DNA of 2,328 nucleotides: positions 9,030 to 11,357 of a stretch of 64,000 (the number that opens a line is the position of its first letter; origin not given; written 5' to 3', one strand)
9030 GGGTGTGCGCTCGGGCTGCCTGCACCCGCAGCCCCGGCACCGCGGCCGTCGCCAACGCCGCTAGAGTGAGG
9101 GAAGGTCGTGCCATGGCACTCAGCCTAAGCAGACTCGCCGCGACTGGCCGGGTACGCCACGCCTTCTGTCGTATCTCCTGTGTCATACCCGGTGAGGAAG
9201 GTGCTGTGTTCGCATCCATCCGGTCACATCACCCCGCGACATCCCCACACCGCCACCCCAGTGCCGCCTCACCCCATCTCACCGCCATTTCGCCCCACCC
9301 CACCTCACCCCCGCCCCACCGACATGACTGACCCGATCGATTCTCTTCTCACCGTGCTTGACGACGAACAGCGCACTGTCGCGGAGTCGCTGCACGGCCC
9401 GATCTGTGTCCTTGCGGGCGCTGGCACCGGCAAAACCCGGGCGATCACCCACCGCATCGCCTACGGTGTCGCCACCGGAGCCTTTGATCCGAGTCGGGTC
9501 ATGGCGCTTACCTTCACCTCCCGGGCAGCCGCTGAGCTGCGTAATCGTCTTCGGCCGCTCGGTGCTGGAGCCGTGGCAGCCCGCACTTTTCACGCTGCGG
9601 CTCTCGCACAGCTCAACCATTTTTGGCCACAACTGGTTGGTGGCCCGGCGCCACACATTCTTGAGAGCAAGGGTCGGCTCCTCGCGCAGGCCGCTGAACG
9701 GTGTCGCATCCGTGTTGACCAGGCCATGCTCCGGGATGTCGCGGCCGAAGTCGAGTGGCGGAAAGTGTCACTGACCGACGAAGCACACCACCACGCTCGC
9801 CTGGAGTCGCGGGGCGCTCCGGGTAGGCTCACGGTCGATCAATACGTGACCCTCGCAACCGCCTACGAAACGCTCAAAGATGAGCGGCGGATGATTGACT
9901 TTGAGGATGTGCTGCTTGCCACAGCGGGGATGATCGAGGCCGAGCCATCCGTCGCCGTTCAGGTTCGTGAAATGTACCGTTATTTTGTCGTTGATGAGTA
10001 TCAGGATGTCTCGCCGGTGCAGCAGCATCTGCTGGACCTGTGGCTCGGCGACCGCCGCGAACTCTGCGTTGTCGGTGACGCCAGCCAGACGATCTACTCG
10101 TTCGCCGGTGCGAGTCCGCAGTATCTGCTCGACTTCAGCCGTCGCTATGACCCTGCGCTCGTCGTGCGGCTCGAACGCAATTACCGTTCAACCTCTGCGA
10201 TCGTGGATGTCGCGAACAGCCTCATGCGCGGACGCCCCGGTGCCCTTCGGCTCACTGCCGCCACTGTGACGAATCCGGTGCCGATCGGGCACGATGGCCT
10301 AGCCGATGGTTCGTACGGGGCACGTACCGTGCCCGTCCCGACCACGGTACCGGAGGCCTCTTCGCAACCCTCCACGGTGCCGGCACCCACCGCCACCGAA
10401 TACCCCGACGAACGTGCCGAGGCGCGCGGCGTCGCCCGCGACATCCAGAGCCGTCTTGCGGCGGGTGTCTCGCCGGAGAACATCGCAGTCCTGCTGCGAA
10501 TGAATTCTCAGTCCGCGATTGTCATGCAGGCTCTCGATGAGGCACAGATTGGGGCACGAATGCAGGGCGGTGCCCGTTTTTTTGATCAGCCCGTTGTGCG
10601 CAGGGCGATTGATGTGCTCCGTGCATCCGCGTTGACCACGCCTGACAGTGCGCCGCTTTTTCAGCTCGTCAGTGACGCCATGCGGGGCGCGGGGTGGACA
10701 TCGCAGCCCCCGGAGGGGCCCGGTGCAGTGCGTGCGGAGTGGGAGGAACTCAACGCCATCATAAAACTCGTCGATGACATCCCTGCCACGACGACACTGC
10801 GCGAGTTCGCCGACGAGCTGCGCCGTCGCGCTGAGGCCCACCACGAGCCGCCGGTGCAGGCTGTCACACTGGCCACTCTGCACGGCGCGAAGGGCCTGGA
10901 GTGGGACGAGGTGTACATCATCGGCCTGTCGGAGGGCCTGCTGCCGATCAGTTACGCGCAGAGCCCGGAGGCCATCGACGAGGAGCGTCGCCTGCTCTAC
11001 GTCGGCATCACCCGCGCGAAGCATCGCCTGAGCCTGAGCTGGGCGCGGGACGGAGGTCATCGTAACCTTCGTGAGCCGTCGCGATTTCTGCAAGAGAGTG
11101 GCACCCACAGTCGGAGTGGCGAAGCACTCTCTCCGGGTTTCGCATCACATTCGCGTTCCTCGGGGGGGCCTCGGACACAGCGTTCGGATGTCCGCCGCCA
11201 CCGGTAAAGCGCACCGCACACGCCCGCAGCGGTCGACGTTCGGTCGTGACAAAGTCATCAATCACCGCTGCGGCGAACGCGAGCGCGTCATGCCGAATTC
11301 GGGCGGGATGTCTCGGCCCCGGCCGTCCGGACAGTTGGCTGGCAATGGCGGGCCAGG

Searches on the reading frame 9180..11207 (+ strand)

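Call 54: search_protein_families(library=pfam, proteins=[window:9180-11207:+], max_evalue=0.00001)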
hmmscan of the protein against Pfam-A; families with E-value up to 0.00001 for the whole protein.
window:9180-11207:+ (675 aa): 4 families
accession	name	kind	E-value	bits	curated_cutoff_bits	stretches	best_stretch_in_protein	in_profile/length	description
PF00580.27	UvrD-helicase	-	2.5e-51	175.4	23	1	60-323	1-270/271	UvrD/REP helicase N-terminal domain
PF13361.12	UvrD_C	-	3.3e-39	135.7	25.6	2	540-623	264-349/350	UvrD-like helicase C-terminal domain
PF13245.12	AAA_19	-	1.2e-22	81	25.1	1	69-308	8-133/134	AAA domain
PF13538.12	UvrD_C_2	-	8.3e-10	38.8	27.4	1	564-619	4-51/52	UvrD-like helicase C-terminal domain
